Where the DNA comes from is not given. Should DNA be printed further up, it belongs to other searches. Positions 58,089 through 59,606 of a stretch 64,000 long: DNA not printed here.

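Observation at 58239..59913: Uncharacterised secreted pair downstream of pmbA: a propeller-like 406-aa protein plus a small protein with three 35-aa His repeats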

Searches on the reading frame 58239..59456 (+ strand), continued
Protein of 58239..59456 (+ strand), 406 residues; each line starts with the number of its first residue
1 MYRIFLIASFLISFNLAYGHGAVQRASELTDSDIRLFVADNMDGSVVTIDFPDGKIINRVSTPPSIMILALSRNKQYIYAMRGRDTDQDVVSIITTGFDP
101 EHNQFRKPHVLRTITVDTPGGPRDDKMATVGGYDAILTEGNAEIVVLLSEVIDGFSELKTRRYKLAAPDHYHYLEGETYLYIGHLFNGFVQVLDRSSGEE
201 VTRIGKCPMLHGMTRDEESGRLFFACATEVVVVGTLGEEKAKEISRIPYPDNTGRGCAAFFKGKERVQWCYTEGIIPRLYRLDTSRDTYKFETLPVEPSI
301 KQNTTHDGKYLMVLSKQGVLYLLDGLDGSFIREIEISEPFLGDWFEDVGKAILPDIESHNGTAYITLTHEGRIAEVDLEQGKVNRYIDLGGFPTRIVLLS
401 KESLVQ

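Call 74: search_protein_families(library=ncbifam, alignment_id=A3, max_evalue=0.001)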
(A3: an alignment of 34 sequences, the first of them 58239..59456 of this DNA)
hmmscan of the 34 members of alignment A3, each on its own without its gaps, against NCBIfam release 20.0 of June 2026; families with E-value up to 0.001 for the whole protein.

A. member 1, window:58239-59456:+ (406 aa): 2 families
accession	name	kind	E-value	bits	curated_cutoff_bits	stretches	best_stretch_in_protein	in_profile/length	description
NF038015.2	AztD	exception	1.9e-11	43.3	400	1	190-397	148-352/356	zinc metallochaperone AztD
NF052280.1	7_blade_YncE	equivalog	1.2e-05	24.3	400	0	33-79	227-274/338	7-bladed beta-propeller protein YncE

B. families by the number of members that match (of 34 scanned): 6 families
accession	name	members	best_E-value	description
NF038015.2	AztD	34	2.3e-19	zinc metallochaperone AztD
NF052280.1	7_blade_YncE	9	1.9e-07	7-bladed beta-propeller protein YncE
TIGR03866.1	PQQ_ABC_repeats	5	6.5e-06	PQQ-dependent catabolism-associated beta-propeller protein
NF048007.1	MmpL3Stblzr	5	1.7e-05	MmpL3/TtfA transport complex stabilizer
TIGR02276.1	beta_rpt_yvtn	3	2.4e-08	beta-propeller repeat protein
TIGR03054.2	photo_alph_chp1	2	0.00044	photosynthetic complex assembly protein PuhC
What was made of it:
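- On AztD (NCBIfam NF038015, zinc metallochaperone): All 34 sister-family members match only weakly, best E 2.3e-19 (call 74).
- On YVTN / YncE-type beta-propeller repeats: TIGR02276 matches 3 of 34 relatives (call 74).
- All 34 sister-family members hit AztD first, best E 2.3e-19 (call 74).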

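Call 77: list_cluster_members(proteins=[P0063, P0001, P0112, P0170, P0348, P0339])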
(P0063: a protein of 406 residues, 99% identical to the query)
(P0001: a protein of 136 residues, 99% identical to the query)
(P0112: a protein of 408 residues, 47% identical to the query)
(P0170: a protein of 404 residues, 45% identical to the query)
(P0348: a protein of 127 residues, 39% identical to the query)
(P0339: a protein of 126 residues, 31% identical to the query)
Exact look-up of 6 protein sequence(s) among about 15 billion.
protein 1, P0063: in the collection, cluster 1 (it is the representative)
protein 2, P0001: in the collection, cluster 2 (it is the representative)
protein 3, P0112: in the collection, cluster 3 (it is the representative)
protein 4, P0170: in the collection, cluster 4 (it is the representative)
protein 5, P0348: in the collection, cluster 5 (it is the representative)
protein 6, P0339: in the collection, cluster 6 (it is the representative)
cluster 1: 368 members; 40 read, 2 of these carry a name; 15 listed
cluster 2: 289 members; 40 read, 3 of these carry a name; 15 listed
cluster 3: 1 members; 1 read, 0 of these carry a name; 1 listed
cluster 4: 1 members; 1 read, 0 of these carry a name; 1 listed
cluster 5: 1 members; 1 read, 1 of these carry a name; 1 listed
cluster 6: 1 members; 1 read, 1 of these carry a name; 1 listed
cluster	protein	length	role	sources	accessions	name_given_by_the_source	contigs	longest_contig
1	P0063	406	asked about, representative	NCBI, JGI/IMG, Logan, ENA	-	hypothetical protein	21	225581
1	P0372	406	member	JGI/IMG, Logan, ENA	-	hypothetical protein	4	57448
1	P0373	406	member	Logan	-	-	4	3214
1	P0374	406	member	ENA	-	-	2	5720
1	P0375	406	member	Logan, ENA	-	-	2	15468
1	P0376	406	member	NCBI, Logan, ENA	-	-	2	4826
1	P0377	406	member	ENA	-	-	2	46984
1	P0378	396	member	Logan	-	-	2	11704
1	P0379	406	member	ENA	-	-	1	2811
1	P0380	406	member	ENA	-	-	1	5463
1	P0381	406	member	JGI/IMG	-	-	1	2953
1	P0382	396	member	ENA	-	-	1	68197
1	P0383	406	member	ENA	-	-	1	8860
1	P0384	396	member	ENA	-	-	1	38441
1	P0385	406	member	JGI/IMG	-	-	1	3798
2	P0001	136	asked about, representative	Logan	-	-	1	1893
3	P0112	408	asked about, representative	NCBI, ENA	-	-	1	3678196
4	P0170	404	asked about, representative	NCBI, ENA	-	-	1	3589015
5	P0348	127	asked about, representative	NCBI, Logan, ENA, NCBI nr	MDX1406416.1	MAG: hypothetical protein R3192_17930 [Woeseiaceae bacterium] | hypothetical protein [Woeseiaceae bacterium]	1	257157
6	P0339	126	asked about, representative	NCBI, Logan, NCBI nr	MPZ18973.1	MAG: hypothetical protein GEV06_13815 [Luteitalea sp.] | hypothetical protein [Luteitalea sp.]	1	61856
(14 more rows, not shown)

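Call 78: search_protein_families(library=ncbifam, proteins=[L026:1307-1687:-, L027:5463-5747:-, L022:4223-4789:+, L025:1638-2540:+, L032:4651-5634:-], max_evalue=0.1)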
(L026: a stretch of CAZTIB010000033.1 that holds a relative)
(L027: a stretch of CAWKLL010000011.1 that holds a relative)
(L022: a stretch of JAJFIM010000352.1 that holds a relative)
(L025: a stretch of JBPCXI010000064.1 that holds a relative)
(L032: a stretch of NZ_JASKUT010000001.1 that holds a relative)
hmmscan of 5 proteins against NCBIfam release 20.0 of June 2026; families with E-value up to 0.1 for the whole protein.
L026:1307-1687:- (126 aa): 2 families
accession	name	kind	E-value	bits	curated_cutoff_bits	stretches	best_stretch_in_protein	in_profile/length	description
NF050166.1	Cu_RiPP_BufA2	equivalog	2.5e-21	75.7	60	1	40-123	2-78/79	BufA2 family periplasmic bufferin-type metallophore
TIGR02811.1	formate_TAT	hypoth_equivalog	0.065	13.6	48.45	0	38-62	16-40/66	formate dehydrogenase region TAT target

L027:5463-5747:- (94 aa): 1 family
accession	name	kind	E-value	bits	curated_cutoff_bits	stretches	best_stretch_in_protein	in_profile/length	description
NF050166.1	Cu_RiPP_BufA2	equivalog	8.3e-20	70.8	60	1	10-91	2-78/79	BufA2 family periplasmic bufferin-type metallophore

L022:4223-4789:+ (188 aa): 0 families

L025:1638-2540:+ (300 aa): 10 families
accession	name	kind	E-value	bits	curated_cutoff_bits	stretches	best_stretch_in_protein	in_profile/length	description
NF040870.1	AztC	equivalog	7.7e-22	78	350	1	36-298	6-277/277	zinc ABC transporter substrate-binding protein AztC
NF053842.1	MnTportMntCDein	equivalog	1.8e-17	63.5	400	1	33-249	10-228/281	manganese ABC transporter substrate-binding protein MntC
NF033605.1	Zn_bnd_ABC_AdcA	exception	2.3e-17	63.2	700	1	8-300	14-324/517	zinc ABC transporter substrate-binding lipoprotein AdcA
NF007091.2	PRK09545.1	equivalog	6.9e-12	45.2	268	1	120-276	135-292/318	zinc ABC transporter substrate-binding protein ZnuA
NF053703.1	Mn_SBP_EfaA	exception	1.4e-09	37.5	485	1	8-247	13-253/310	Mn/Fe ABC transporter substrate-binding lipoprotein EfaA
NF040928.1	ABC_lipo_SloC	subfamily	2.2e-09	36.9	525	1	8-250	8-249/304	metal ABC transporter substrate-binding lipoprotein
NF047355.1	ABC_bind_Mn_Staph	exception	5.7e-08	32.3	500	1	8-294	11-304/309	manganese ABC transporter substrate-binding lipoprotein MntC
TIGR03772.1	anch_rpt_subst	equivalog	1.9e-06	26.8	350.45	1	127-241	309-425/486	anchored repeat ABC transporter, substrate-binding protein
TIGR03189.1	dienoyl_CoA_hyt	equivalog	0.0025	17.2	292.5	1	117-165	161-209/251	cyclohexa-1,5-dienecarbonyl-CoA hydratase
NF005464.0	PRK07060.1-1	equivalog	0.04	13.6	465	1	144-201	59-119/248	short chain dehydrogenase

L032:4651-5634:- (327 aa): 9 families
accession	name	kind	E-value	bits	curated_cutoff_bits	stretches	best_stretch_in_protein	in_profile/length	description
NF033605.1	Zn_bnd_ABC_AdcA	exception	4.2e-64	217.4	700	1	5-326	2-322/517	zinc ABC transporter substrate-binding lipoprotein AdcA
NF040870.1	AztC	equivalog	5.6e-48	163.8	350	1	39-326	2-277/277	zinc ABC transporter substrate-binding protein AztC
NF047355.1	ABC_bind_Mn_Staph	exception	5.6e-44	150.6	500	1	10-324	4-306/309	manganese ABC transporter substrate-binding lipoprotein MntC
NF053842.1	MnTportMntCDein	equivalog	1.1e-42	146.2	400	1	36-323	6-279/281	manganese ABC transporter substrate-binding protein MntC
NF007091.2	PRK09545.1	equivalog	7.2e-37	127.3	268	1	29-315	18-308/318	zinc ABC transporter substrate-binding protein ZnuA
NF040928.1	ABC_lipo_SloC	subfamily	4.3e-33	114.7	525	1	11-326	2-302/304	metal ABC transporter substrate-binding lipoprotein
NF053703.1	Mn_SBP_EfaA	exception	6.9e-33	114.1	485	2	128-325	109-308/310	Mn/Fe ABC transporter substrate-binding lipoprotein EfaA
TIGR03772.1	anch_rpt_subst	equivalog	1e-26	93.6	350.45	2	155-325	315-484/486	anchored repeat ABC transporter, substrate-binding protein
NF047847.2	SS_mature_LptM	equivalog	0.082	13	27.7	0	2-25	2-21/31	LPS translocon maturation chaperone LptM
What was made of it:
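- BufA2 copper-metallophore precursors are next to P1 homologs in L026 and L027 (call 78).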

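Call 79: find_encoding_contigs(protein=P0096, flank=3000, max_places=2)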
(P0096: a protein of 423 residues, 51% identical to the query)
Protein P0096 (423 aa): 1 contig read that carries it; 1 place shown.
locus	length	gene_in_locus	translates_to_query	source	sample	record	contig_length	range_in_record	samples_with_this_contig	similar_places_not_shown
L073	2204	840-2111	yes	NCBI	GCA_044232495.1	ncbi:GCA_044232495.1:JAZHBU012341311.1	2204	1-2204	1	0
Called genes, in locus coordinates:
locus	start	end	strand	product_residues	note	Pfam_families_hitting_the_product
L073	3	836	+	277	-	?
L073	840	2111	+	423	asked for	-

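Call 80: find_encoding_contigs(protein=P0089, flank=3000, max_places=2)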
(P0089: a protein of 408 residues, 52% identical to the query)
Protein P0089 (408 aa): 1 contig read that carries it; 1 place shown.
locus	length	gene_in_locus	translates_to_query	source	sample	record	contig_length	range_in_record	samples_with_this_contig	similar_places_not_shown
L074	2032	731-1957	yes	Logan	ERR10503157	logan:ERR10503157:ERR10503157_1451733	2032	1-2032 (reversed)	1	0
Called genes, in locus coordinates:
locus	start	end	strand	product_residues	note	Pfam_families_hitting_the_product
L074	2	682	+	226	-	?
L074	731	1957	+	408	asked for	-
